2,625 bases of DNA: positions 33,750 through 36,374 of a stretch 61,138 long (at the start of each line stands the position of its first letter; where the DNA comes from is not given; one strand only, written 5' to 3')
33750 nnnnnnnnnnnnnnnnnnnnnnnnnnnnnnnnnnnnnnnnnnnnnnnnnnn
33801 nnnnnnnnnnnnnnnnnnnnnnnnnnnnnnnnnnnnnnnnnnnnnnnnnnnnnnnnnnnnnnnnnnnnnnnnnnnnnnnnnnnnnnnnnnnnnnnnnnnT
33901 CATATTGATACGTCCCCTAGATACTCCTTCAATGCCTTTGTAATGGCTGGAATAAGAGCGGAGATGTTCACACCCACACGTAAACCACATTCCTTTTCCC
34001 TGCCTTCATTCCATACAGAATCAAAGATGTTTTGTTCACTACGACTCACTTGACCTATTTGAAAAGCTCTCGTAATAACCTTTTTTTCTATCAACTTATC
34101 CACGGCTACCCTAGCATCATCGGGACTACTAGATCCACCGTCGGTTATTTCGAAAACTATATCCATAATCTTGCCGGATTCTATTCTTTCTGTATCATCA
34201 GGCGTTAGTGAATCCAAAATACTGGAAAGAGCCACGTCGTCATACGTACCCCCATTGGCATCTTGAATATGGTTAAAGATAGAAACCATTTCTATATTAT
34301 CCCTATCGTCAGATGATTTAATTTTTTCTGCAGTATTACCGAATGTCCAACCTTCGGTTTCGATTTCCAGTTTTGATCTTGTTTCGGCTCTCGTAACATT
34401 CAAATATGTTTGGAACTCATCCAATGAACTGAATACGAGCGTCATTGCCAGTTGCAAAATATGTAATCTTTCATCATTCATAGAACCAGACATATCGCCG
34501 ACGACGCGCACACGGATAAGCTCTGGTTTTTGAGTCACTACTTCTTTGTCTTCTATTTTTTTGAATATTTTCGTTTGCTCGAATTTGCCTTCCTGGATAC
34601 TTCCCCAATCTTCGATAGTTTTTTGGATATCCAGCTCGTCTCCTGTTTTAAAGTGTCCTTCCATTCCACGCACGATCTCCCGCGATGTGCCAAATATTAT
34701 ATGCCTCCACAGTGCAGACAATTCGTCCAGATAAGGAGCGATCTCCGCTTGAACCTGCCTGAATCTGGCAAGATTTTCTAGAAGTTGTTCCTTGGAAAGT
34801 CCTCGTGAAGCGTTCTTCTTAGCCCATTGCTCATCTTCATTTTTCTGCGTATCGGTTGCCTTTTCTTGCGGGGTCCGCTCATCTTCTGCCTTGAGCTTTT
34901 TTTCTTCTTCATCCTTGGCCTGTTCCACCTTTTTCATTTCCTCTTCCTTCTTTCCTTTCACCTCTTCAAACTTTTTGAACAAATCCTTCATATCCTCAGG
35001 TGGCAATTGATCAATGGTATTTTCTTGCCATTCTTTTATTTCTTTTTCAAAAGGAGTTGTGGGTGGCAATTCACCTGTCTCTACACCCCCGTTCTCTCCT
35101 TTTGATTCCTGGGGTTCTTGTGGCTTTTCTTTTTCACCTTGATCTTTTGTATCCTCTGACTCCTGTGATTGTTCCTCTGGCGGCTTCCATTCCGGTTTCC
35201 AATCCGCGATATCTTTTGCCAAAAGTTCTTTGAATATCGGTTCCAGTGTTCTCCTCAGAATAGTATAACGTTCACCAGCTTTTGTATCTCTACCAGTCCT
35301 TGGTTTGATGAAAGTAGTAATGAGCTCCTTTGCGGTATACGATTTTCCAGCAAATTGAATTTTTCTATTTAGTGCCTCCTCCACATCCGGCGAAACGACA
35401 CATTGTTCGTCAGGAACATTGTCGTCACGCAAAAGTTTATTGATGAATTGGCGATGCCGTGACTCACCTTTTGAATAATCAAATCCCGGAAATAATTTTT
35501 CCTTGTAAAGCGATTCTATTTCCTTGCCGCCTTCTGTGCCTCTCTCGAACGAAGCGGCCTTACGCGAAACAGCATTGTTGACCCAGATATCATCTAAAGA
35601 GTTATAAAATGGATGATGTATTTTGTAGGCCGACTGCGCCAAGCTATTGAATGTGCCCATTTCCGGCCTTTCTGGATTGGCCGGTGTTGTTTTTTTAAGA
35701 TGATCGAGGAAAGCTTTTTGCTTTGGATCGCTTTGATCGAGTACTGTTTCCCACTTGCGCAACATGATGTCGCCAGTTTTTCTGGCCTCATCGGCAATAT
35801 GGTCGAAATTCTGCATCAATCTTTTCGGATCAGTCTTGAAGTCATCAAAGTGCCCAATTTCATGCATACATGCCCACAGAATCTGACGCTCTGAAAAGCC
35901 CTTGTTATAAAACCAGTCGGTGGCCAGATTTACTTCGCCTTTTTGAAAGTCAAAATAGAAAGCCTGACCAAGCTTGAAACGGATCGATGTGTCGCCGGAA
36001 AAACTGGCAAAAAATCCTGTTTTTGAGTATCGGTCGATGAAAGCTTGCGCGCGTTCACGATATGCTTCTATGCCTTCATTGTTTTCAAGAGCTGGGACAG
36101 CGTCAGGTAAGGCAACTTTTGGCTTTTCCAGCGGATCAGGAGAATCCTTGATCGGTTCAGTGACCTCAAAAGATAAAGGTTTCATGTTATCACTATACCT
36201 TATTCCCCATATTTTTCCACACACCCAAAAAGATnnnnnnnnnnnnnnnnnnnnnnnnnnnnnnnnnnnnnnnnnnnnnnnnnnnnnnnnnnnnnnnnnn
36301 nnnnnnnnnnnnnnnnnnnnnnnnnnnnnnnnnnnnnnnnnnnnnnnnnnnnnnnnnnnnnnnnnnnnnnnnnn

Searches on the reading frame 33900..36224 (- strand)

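Call 53: search_protein_families(library=pfam, proteins=[window:33900-36224:-], max_evalue=0.001)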
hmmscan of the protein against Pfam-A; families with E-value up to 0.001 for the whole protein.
window:33900-36224:- (774 aa): 0 families

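Call 90: search_protein_families(library=pfam, proteins=[window:33900-36224:-], max_evalue=1)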
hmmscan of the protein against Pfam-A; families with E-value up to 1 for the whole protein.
window:33900-36224:- (774 aa): 3 families
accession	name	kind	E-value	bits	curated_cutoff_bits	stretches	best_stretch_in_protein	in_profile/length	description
PF00092.34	VWA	-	0.0061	17.2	23.8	1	575-730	5-146/174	von Willebrand factor type A domain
PF03936.21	Terpene_synth_C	-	0.013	15.3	26.3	1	389-436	62-108/241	Terpene synthase family, metal binding domain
PF20175.3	Tra1_central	-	0.88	8.6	27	0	413-533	173-271/585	Tra1 HEAT repeat central region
